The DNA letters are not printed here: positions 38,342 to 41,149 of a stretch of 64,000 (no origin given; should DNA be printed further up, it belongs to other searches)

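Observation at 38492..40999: Soluble histidine kinase whose input region is a complete ABC-transporter ATPase domain (NBD-GAF-GAF-HisKA-HATPase)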

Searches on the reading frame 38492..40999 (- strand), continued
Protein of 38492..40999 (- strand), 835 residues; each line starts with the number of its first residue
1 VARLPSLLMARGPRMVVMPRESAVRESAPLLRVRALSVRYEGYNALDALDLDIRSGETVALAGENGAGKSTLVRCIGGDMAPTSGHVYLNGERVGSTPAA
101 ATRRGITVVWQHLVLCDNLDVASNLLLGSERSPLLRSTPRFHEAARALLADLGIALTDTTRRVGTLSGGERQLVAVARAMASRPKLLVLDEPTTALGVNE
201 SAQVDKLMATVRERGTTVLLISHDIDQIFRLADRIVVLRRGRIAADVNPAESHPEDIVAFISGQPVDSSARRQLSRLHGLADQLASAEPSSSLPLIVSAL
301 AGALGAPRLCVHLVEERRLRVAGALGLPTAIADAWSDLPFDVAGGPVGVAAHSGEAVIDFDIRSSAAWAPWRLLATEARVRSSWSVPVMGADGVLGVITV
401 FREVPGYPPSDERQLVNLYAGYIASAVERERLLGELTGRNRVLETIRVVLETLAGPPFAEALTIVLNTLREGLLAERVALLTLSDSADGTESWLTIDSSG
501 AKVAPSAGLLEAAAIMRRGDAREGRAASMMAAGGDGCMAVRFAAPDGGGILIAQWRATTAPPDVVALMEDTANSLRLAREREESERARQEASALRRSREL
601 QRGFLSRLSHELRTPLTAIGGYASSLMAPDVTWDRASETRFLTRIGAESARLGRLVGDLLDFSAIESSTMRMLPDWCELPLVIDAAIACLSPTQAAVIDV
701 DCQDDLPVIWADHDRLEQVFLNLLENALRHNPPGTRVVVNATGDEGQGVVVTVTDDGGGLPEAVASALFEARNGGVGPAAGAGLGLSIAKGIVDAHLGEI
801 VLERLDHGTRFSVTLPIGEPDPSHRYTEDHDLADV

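Call 8: find_homologous_proteins(query=window:38492-40999:-, max_evalue=1e-20)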
Query window:38492-40999:- (835 aa): 5007 proteins with E <= 1e-20 among 8000 candidates; the best 120 are listed.
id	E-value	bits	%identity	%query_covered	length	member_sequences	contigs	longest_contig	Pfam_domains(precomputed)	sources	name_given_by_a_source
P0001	0.0e+0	1702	96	98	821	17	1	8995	PF13185.13,PF01590.33,PF00005.34,PF02518.32,PF00512.32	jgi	jgi:ABC-type multidrug transport system ATPase subunit/signal transduction histidine kinase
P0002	0.0e+0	1544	87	98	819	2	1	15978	PF13185.13,PF01590.33,PF00005.34,PF02518.32,PF13492.13,PF00512.32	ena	-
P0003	0.0e+0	1532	87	98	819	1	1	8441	PF13185.13,PF01590.33,PF00005.34,PF02518.32,PF00512.32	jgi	-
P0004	0.0e+0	1509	86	98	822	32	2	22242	PF13185.13,PF01590.33,PF00005.34,PF02518.32,PF13492.13,PF00512.32,PF02463.26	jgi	jgi:signal transduction histidine kinase/ABC-type multidrug transport system ATPase subunit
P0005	0.0e+0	1499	85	98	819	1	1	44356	PF13185.13,PF01590.33,PF00005.34,PF02518.32,PF13492.13,PF00512.32,PF02463.26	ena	-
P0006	0.0e+0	1469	84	98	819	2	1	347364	PF13185.13,PF01590.33,PF00005.34,PF02518.32,PF13492.13,PF00512.32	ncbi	ncbi:MAG: ATP-binding cassette domain-containing protein [Solirubrobacteraceae bacterium]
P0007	0.0e+0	1406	80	97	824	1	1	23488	PF13185.13,PF01590.33,PF00005.34,PF02518.32,PF13492.13,PF00512.32,PF02463.26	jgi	jgi:signal transduction histidine kinase/ABC-type branched-subunit amino acid transport system ATPas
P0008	0.0e+0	1405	80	98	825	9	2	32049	PF13185.13,PF01590.33,PF00005.34,PF02518.32,PF00512.32,PF13304.13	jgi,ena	jgi:signal transduction histidine kinase/ABC-type multidrug transport system ATPase subunit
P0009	0.0e+0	1333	76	98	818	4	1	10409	PF13185.13,PF01590.33,PF00005.34,PF02518.32,PF13492.13,PF00512.32,PF13304.13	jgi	jgi:signal transduction histidine kinase/ABC-type multidrug transport system ATPase subunit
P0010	0.0e+0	1329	76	98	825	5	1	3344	PF13185.13,PF01590.33,PF00005.34,PF02518.32,PF00512.32,PF13304.13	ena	-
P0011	0.0e+0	1328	76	98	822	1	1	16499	PF13185.13,PF01590.33,PF00005.34,PF02518.32,PF13492.13,PF00512.32,PF13304.13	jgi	jgi:signal transduction histidine kinase/ABC-type multidrug transport system ATPase subunit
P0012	0.0e+0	1327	76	98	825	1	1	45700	PF13185.13,PF01590.33,PF00005.34,PF02518.32,PF13492.13,PF00512.32,PF13304.13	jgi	jgi:signal transduction histidine kinase/ABC-type multidrug transport system ATPase subunit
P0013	0.0e+0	1326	76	98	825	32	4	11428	PF13185.13,PF01590.33,PF00005.34,PF02518.32,PF13492.13,PF00512.32,PF13304.13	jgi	jgi:signal transduction histidine kinase/ABC-type sulfate/molybdate transport systems ATPase subunit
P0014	0.0e+0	1321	75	98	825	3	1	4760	PF13185.13,PF01590.33,PF00005.34,PF02518.32,PF00512.32,PF13304.13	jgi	jgi:signal transduction histidine kinase/ABC-type sulfate/molybdate transport systems ATPase subunit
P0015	0.0e+0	1278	73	98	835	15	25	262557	PF13185.13,PF01590.33,PF00005.34,PF02518.32,PF00512.32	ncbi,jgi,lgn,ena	jgi:signal transduction histidine kinase/ABC-type multidrug transport system ATPase subunit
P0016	0.0e+0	1252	72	97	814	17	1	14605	PF13185.13,PF01590.33,PF00005.34,PF02518.32,PF00512.32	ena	-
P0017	0.0e+0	1250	72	98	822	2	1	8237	PF13185.13,PF01590.33,PF00005.34,PF02518.32,PF00512.32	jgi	jgi:signal transduction histidine kinase/ABC-type multidrug transport system ATPase subunit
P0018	0.0e+0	1225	70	97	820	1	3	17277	PF13185.13,PF01590.33,PF00005.34,PF02518.32,PF00512.32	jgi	jgi:signal transduction histidine kinase/ABC-type multidrug transport system ATPase subunit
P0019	0.0e+0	1221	70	98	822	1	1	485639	PF13185.13,PF01590.33,PF00005.34,PF13581.13,PF02518.32,PF00512.32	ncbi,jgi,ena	jgi:signal transduction histidine kinase/ABC-type multidrug transport system ATPase subunit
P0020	0.0e+0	1212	70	98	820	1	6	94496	PF13185.13,PF01590.33,PF00005.34,PF02518.32,PF00512.32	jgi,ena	-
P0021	0.0e+0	1188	89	78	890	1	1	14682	PF13185.13,PF01590.33,PF00005.34,PF02518.32,PF00512.32,PF00072.31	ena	-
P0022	0.0e+0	1168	69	96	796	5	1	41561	PF13185.13,PF01590.33,PF00005.34,PF02518.32,PF00512.32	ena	-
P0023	0.0e+0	1146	66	98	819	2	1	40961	PF13185.13,PF01590.33,PF00005.34,PF02518.32,PF00512.32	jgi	jgi:signal transduction histidine kinase/ABC-type branched-subunit amino acid transport system ATPas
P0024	0.0e+0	1139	67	97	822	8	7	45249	PF13185.13,PF01590.33,PF00005.34,PF02518.32,PF00512.32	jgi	jgi:signal transduction histidine kinase/ABC-type multidrug transport system ATPase subunit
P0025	0.0e+0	1138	65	98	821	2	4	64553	PF13185.13,PF01590.33,PF00005.34,PF02518.32,PF00512.32,PF02463.26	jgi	jgi:signal transduction histidine kinase/ABC-type multidrug transport system ATPase subunit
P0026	0.0e+0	1118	67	97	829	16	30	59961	PF13185.13,PF01590.33,PF00005.34,PF02518.32,PF00512.32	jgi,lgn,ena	jgi:signal transduction histidine kinase/ABC-type multidrug transport system ATPase subunit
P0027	0.0e+0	1110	66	97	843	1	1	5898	PF13185.13,PF01590.33,PF00005.34,PF02518.32,PF00512.32,PF13304.13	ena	-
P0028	0.0e+0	1077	65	97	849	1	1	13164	PF13185.13,PF01590.33,PF00005.34,PF02518.32,PF00512.32,PF13304.13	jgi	-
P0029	0.0e+0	1043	63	97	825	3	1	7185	PF13185.13,PF01590.33,PF00005.34,PF02518.32,PF00512.32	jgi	jgi:signal transduction histidine kinase/ABC-type multidrug transport system ATPase subunit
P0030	0.0e+0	1041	62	99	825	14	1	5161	PF13185.13,PF01590.33,PF00005.34,PF02518.32,PF00512.32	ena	-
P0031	0.0e+0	1036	61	97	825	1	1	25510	PF13185.13,PF01590.33,PF00005.34,PF02518.32,PF00512.32,PF13304.13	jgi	jgi:signal transduction histidine kinase/ABC-type multidrug transport system ATPase subunit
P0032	0.0e+0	1034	62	97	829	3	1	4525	PF13185.13,PF01590.33,PF00005.34,PF02518.32,PF00512.32,PF13304.13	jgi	-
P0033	0.0e+0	1033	63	97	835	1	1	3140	PF13185.13,PF01590.33,PF00005.34,PF02518.32,PF00512.32,PF13304.13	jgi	jgi:signal transduction histidine kinase/ABC-type multidrug transport system ATPase subunit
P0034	0.0e+0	1030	63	97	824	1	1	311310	PF13185.13,PF01590.33,PF00005.34,PF02518.32,PF00512.32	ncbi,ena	-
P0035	0.0e+0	1017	62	95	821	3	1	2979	PF13185.13,PF01590.33,PF00005.34,PF02518.32,PF13492.13,PF00512.32,PF13304.13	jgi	jgi:signal transduction histidine kinase/ABC-type branched-subunit amino acid transport system ATPas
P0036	0.0e+0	1016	61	96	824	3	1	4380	PF13185.13,PF01590.33,PF00005.34,PF02518.32,PF00512.32,PF13304.13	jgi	-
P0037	0.0e+0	1012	62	95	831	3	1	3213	PF13185.13,PF01590.33,PF00005.34,PF02518.32,PF13492.13,PF00512.32,PF13304.13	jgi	-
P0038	0.0e+0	1012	61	98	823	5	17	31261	PF13185.13,PF01590.33,PF00005.34,PF02518.32,PF00512.32,PF13304.13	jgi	jgi:signal transduction histidine kinase/ABC-type multidrug transport system ATPase subunit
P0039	0.0e+0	1012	62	94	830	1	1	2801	PF13185.13,PF01590.33,PF00005.34,PF02518.32,PF00512.32,PF13304.13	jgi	jgi:signal transduction histidine kinase/ABC-type multidrug transport system ATPase subunit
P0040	5.0e-297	1005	59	98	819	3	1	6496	PF13185.13,PF01590.33,PF00005.34,PF13476.13,PF02518.32,PF00512.32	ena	-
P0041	5.5e-297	1005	62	96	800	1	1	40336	PF13185.13,PF01590.33,PF00005.34,PF02518.32,PF00512.32,PF13304.13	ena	-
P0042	8.6e-297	1005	62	95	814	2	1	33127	PF13185.13,PF01590.33,PF00005.34,PF02518.32,PF00512.32,PF13304.13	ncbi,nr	ncbi:MAG TPA: ATP-binding cassette domain-containing protein [Solirubrobacteraceae bacterium]|nr:ATP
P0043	1.4e-296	1004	62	96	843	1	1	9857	PF13185.13,PF01590.33,PF00005.34,PF02518.32,PF00512.32,PF13304.13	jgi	jgi:signal transduction histidine kinase/ABC-type branched-subunit amino acid transport system ATPas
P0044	1.4e-295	1001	62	94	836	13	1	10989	PF13185.13,PF01590.33,PF00005.34,PF02518.32,PF13492.13,PF00512.32,PF13481.13,PF13304.13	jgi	jgi:ABC-type multidrug transport system ATPase subunit/signal transduction histidine kinase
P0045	4.2e-295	999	61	96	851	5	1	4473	PF13185.13,PF01590.33,PF00005.34,PF02518.32,PF00512.32,PF13304.13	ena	-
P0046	8.8e-295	998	61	96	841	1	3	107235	PF13185.13,PF01590.33,PF00005.34,PF02518.32,PF13492.13,PF00512.32,PF13304.13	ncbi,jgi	ncbi:MAG TPA: ATP-binding cassette domain-containing protein [Solirubrobacteraceae bacterium]|jgi:si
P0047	1.3e-294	997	62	97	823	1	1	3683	PF13185.13,PF01590.33,PF00005.34,PF02518.32,PF00512.32,PF13304.13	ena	-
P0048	1.0e-293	994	62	96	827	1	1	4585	PF13185.13,PF00005.34,PF02518.32,PF00512.32,PF13304.13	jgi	jgi:ABC-type multidrug transport system ATPase subunit/signal transduction histidine kinase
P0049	2.2e-292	990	62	95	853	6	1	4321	PF13185.13,PF01590.33,PF00005.34,PF02518.32,PF00512.32,PF13304.13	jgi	jgi:signal transduction histidine kinase/ABC-type branched-subunit amino acid transport system ATPas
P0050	5.8e-292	989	62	95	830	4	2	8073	PF13185.13,PF01590.33,PF00005.34,PF02518.32,PF00512.32,PF13304.13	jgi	jgi:ABC-type multidrug transport system ATPase subunit/signal transduction histidine kinase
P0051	5.5e-289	979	61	96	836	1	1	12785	PF13185.13,PF01590.33,PF00005.34,PF02518.32,PF13492.13,PF00512.32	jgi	jgi:signal transduction histidine kinase/ABC-type branched-subunit amino acid transport system ATPas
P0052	6.1e-289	979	60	97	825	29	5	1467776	PF13185.13,PF01590.33,PF00005.34,PF02518.32,PF00512.32,PF13304.13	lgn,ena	-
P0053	1.2e-288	978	59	97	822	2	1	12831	PF13185.13,PF01590.33,PF00005.34,PF02518.32,PF00512.32,PF02463.26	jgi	jgi:signal transduction histidine kinase/ABC-type multidrug transport system ATPase subunit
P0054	1.0e-286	971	60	96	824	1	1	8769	PF13185.13,PF01590.33,PF00005.34,PF02518.32,PF00512.32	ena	-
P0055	1.2e-285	968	61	96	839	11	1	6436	PF13185.13,PF01590.33,PF00005.34,PF02518.32,PF00512.32,PF02463.26,PF13304.13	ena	-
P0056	6.7e-284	962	60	95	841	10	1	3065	PF13185.13,PF01590.33,PF00005.34,PF02518.32,PF00512.32,PF13481.13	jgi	jgi:signal transduction histidine kinase/ABC-type sulfate/molybdate transport systems ATPase subunit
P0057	8.9e-284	962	62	95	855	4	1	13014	PF13185.13,PF01590.33,PF00005.34,PF02518.32,PF00512.32,PF02463.26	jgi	jgi:signal transduction histidine kinase/ABC-type branched-subunit amino acid transport system ATPas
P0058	3.3e-283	960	61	95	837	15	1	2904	PF13185.13,PF01590.33,PF00005.34,PF02518.32,PF00512.32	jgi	jgi:signal transduction histidine kinase/ABC-type multidrug transport system ATPase subunit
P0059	5.7e-283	959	61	95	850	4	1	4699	PF13185.13,PF01590.33,PF00005.34,PF02518.32,PF00512.32,PF13304.13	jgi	jgi:signal transduction histidine kinase/ABC-type branched-subunit amino acid transport system ATPas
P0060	1.1e-282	958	62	95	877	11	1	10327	PF13185.13,PF01590.33,PF00005.34,PF02518.32,PF00512.32,PF02463.26,PF13304.13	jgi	jgi:signal transduction histidine kinase/ABC-type multidrug transport system ATPase subunit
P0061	1.5e-282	958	60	95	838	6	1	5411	PF13185.13,PF01590.33,PF00005.34,PF02518.32,PF00512.32,PF13481.13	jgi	jgi:signal transduction histidine kinase/ABC-type sulfate/molybdate transport systems ATPase subunit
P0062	1.5e-282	958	61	97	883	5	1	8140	PF13185.13,PF01590.33,PF00005.34,PF02518.32,PF00512.32,PF02463.26,PF13304.13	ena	-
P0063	2.1e-282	957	61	95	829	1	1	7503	PF13185.13,PF01590.33,PF00005.34,PF02518.32,PF00512.32,PF13481.13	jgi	jgi:signal transduction histidine kinase/ABC-type sulfate/molybdate transport systems ATPase subunit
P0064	4.2e-282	956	61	96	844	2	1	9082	PF13185.13,PF01590.33,PF00005.34,PF02518.32,PF00512.32,PF13481.13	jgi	jgi:signal transduction histidine kinase/ABC-type branched-subunit amino acid transport system ATPas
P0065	5.7e-282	956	60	95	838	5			PF13185.13,PF00005.34,PF02518.32,PF00512.32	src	-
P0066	7.8e-282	955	61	95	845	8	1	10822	PF13185.13,PF01590.33,PF00005.34,PF02518.32,PF00512.32,PF13304.13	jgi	jgi:signal transduction histidine kinase/ABC-type multidrug transport system ATPase subunit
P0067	7.9e-282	955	60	96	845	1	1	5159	PF13185.13,PF01590.33,PF00005.34,PF02518.32,PF00512.32,PF13304.13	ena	-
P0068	1.0e-281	955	61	94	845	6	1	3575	PF13185.13,PF01590.33,PF00005.34,PF02518.32,PF00512.32,PF13304.13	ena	-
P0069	1.1e-281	955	61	95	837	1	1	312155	PF13185.13,PF01590.33,PF00005.34,PF02518.32,PF00512.32,PF13304.13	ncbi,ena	-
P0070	1.2e-281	955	60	95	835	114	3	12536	PF13185.13,PF01590.33,PF00005.34,PF02518.32,PF00512.32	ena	-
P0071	1.2e-281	955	60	95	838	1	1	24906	PF13185.13,PF01590.33,PF00005.34,PF02518.32,PF00512.32,PF13481.13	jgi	jgi:signal transduction histidine kinase/ABC-type sulfate/molybdate transport systems ATPase subunit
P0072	1.4e-281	954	61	95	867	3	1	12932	PF13185.13,PF01590.33,PF00005.34,PF02518.32,PF00512.32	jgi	jgi:signal transduction histidine kinase/ABC-type multidrug transport system ATPase subunit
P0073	1.8e-281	954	61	95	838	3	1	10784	PF13185.13,PF01590.33,PF00005.34,PF02518.32,PF00512.32,PF13304.13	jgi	jgi:signal transduction histidine kinase/ABC-type branched-subunit amino acid transport system ATPas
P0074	1.9e-281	954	61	95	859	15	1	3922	PF13185.13,PF01590.33,PF00005.34,PF02518.32,PF00512.32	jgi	jgi:signal transduction histidine kinase/ABC-type branched-subunit amino acid transport system ATPas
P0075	2.8e-281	953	60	97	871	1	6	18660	PF13185.13,PF00005.34,PF02518.32,PF00512.32,PF02463.26,PF13304.13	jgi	jgi:signal transduction histidine kinase/ABC-type multidrug transport system ATPase subunit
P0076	3.0e-281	953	57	95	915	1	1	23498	PF13185.13,PF01590.33,PF00005.34,PF02518.32,PF00512.32,PF13304.13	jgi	jgi:signal transduction histidine kinase/ABC-type multidrug transport system ATPase subunit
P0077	4.4e-281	953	61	95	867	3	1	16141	PF13185.13,PF01590.33,PF00005.34,PF02518.32,PF00512.32,PF13304.13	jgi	jgi:signal transduction histidine kinase/ABC-type multidrug transport system ATPase subunit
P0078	9.7e-281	952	60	95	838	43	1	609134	PF13185.13,PF01590.33,PF00005.34,PF02518.32,PF00512.32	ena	-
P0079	1.0e-280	951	60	96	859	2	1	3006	PF13185.13,PF01590.33,PF00005.34,PF02518.32,PF00512.32,PF13304.13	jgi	-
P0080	2.9e-280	950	60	96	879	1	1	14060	PF13185.13,PF01590.33,PF00005.34,PF02518.32,PF00512.32,PF02463.26,PF13304.13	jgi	-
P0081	4.0e-280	950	61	95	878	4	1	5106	PF13185.13,PF01590.33,PF00005.34,PF02518.32,PF00512.32,PF02463.26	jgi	jgi:signal transduction histidine kinase/ABC-type branched-subunit amino acid transport system ATPas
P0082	4.6e-280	949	60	95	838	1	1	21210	PF13185.13,PF01590.33,PF00005.34,PF02518.32,PF00512.32,PF13481.13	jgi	jgi:signal transduction histidine kinase/ABC-type sulfate/molybdate transport systems ATPase subunit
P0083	4.8e-280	949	60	97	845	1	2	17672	PF13185.13,PF01590.33,PF00005.34,PF02518.32,PF00512.32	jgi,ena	-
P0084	6.7e-280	949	60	95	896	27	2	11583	PF13185.13,PF01590.33,PF00005.34,PF02518.32,PF00512.32,PF13304.13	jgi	jgi:signal transduction histidine kinase/ABC-type branched-subunit amino acid transport system ATPas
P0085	8.1e-280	949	60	96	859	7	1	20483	PF13185.13,PF01590.33,PF00005.34,PF02518.32,PF00512.32,PF13304.13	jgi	jgi:signal transduction histidine kinase/ABC-type branched-subunit amino acid transport system ATPas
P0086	1.7e-279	947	61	95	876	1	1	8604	PF13185.13,PF01590.33,PF00005.34,PF02518.32,PF00512.32,PF02463.26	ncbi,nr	ncbi:MAG TPA: ATP-binding cassette domain-containing protein [Streptosporangiaceae bacterium]|nr:ATP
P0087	2.5e-279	947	60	96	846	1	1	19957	PF13185.13,PF01590.33,PF00005.34,PF02518.32,PF00512.32,PF13481.13,PF13304.13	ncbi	-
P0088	2.6e-279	947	60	95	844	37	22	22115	PF13185.13,PF01590.33,PF00005.34,PF02518.32,PF00512.32,PF13304.13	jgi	-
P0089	3.3e-279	947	59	95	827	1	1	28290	PF13185.13,PF01590.33,PF00005.34,PF02518.32,PF13492.13,PF00512.32,PF13304.13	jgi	jgi:signal transduction histidine kinase/ABC-type multidrug transport system ATPase subunit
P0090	5.3e-279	946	60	95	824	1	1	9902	PF13185.13,PF01590.33,PF00005.34,PF02518.32,PF00512.32,PF02463.26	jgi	jgi:signal transduction histidine kinase/ABC-type multidrug transport system ATPase subunit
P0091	6.0e-279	946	60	95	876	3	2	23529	PF13185.13,PF01590.33,PF00005.34,PF02518.32,PF00512.32,PF13481.13,PF13304.13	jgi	jgi:signal transduction histidine kinase/ABC-type multidrug transport system ATPase subunit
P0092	6.1e-279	946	58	95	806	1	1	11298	PF13185.13,PF01590.33,PF00005.34,PF02518.32,PF00512.32,PF02463.26,PF13304.13,PF13191.13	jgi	jgi:signal transduction histidine kinase/ABC-type multidrug transport system ATPase subunit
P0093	6.7e-279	946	60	94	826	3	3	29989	PF13185.13,PF01590.33,PF00005.34,PF13581.13,PF02518.32,PF00512.32,PF02463.26,PF13304.13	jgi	jgi:signal transduction histidine kinase/ABC-type branched-subunit amino acid transport system ATPas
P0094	7.2e-279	945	60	96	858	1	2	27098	PF13185.13,PF01590.33,PF00005.34,PF02518.32,PF00512.32,PF13304.13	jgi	jgi:signal transduction histidine kinase/ABC-type branched-subunit amino acid transport system ATPas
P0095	4.7e-278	943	60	95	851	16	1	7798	PF13185.13,PF01590.33,PF00005.34,PF02518.32,PF00512.32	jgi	jgi:signal transduction histidine kinase/ABC-type branched-subunit amino acid transport system ATPas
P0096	5.3e-278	943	59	95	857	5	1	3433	PF13185.13,PF01590.33,PF00005.34,PF02518.32,PF00512.32,PF02463.26,PF13304.13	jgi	jgi:signal transduction histidine kinase/ABC-type branched-subunit amino acid transport system ATPas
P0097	6.4e-278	942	60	95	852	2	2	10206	PF13185.13,PF01590.33,PF00005.34,PF02518.32,PF00512.32,PF02463.26,PF13304.13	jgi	jgi:signal transduction histidine kinase/ABC-type sulfate/molybdate transport systems ATPase subunit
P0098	1.8e-277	941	60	95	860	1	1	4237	PF13185.13,PF01590.33,PF00005.34,PF02518.32,PF00512.32,PF13304.13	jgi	jgi:signal transduction histidine kinase/ABC-type sulfate/molybdate transport systems ATPase subunit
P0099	4.2e-277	940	60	95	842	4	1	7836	PF13185.13,PF01590.33,PF00005.34,PF02518.32,PF00512.32,PF13304.13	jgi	jgi:signal transduction histidine kinase/ABC-type multidrug transport system ATPase subunit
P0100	4.5e-277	939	60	94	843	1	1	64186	PF13185.13,PF01590.33,PF00005.34,PF02518.32,PF00512.32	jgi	jgi:signal transduction histidine kinase/ABC-type multidrug transport system ATPase subunit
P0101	5.8e-277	939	59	95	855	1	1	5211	PF13185.13,PF01590.33,PF00005.34,PF02518.32,PF00512.32,PF02463.26,PF13304.13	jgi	jgi:signal transduction histidine kinase/ABC-type branched-subunit amino acid transport system ATPas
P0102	6.8e-277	939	59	96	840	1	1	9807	PF13185.13,PF00005.34,PF02518.32,PF00512.32,PF13481.13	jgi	jgi:signal transduction histidine kinase/ABC-type branched-subunit amino acid transport system ATPas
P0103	9.6e-277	938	60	95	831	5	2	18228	PF13185.13,PF01590.33,PF00005.34,PF02518.32,PF00512.32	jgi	-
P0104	1.0e-276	938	59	95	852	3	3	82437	PF13185.13,PF01590.33,PF00005.34,PF02518.32,PF00512.32,PF13304.13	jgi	jgi:signal transduction histidine kinase/ABC-type multidrug transport system ATPase subunit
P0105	1.1e-276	938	60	95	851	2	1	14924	PF13185.13,PF01590.33,PF00005.34,PF02518.32,PF00512.32,PF13304.13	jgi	jgi:signal transduction histidine kinase/ABC-type branched-subunit amino acid transport system ATPas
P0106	1.3e-276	938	59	95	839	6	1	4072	PF13185.13,PF01590.33,PF00005.34,PF02518.32,PF00512.32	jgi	jgi:signal transduction histidine kinase/ABC-type branched-subunit amino acid transport system ATPas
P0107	1.8e-275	934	59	95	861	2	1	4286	PF13185.13,PF01590.33,PF00005.34,PF02518.32,PF00512.32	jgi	jgi:signal transduction histidine kinase/ABC-type branched-subunit amino acid transport system ATPas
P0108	2.7e-275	934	60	94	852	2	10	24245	PF13185.13,PF01590.33,PF00005.34,PF02518.32,PF00512.32,PF02463.26,PF13304.13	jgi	jgi:signal transduction histidine kinase/ABC-type branched-subunit amino acid transport system ATPas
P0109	2.8e-275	934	59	94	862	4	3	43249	PF13185.13,PF00005.34,PF02518.32,PF00512.32,PF02463.26,PF13304.13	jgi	jgi:signal transduction histidine kinase/ABC-type multidrug transport system ATPase subunit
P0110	3.5e-275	933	59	95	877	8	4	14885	PF13185.13,PF01590.33,PF00005.34,PF02518.32,PF00512.32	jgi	jgi:signal transduction histidine kinase/ABC-type multidrug transport system ATPase subunit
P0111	3.6e-275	933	60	93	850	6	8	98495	PF13185.13,PF01590.33,PF00005.34,PF02518.32,PF00512.32,PF02463.26,PF13304.13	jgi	jgi:signal transduction histidine kinase/ABC-type branched-subunit amino acid transport system ATPas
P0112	4.6e-275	933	60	95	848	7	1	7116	PF13185.13,PF00005.34,PF02518.32,PF00512.32,PF13481.13,PF13304.13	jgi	jgi:signal transduction histidine kinase/ABC-type branched-subunit amino acid transport system ATPas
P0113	7.8e-275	932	59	95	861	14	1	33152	PF13185.13,PF01590.33,PF00005.34,PF02518.32,PF00512.32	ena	-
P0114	9.3e-275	932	60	95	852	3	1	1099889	PF13185.13,PF00005.34,PF02518.32,PF00512.32,PF13304.13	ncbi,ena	-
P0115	1.2e-274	931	59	96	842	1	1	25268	PF13185.13,PF01590.33,PF00005.34,PF02518.32,PF00512.32,PF13304.13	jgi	jgi:signal transduction histidine kinase/ABC-type multidrug transport system ATPase subunit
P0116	1.3e-274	931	58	95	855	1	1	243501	PF13185.13,PF01590.33,PF00005.34,PF02518.32,PF00512.32,PF13304.13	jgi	jgi:signal transduction histidine kinase/ABC-type branched-subunit amino acid transport system ATPas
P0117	1.8e-274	931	59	96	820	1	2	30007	PF13185.13,PF01590.33,PF00005.34,PF02518.32,PF00512.32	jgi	jgi:signal transduction histidine kinase/ABC-type multidrug transport system ATPase subunit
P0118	2.5e-274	930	59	95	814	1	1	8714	PF13185.13,PF01590.33,PF00005.34,PF02518.32,PF00512.32,PF13304.13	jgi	jgi:signal transduction histidine kinase/ABC-type multidrug transport system ATPase subunit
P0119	2.6e-274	930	60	95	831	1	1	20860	PF13185.13,PF01590.33,PF00005.34,PF02518.32,PF00512.32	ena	-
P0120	2.7e-274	930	60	95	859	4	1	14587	PF13185.13,PF01590.33,PF00005.34,PF02518.32,PF00512.32,PF13304.13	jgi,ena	jgi:signal transduction histidine kinase/ABC-type multidrug transport system ATPase subunit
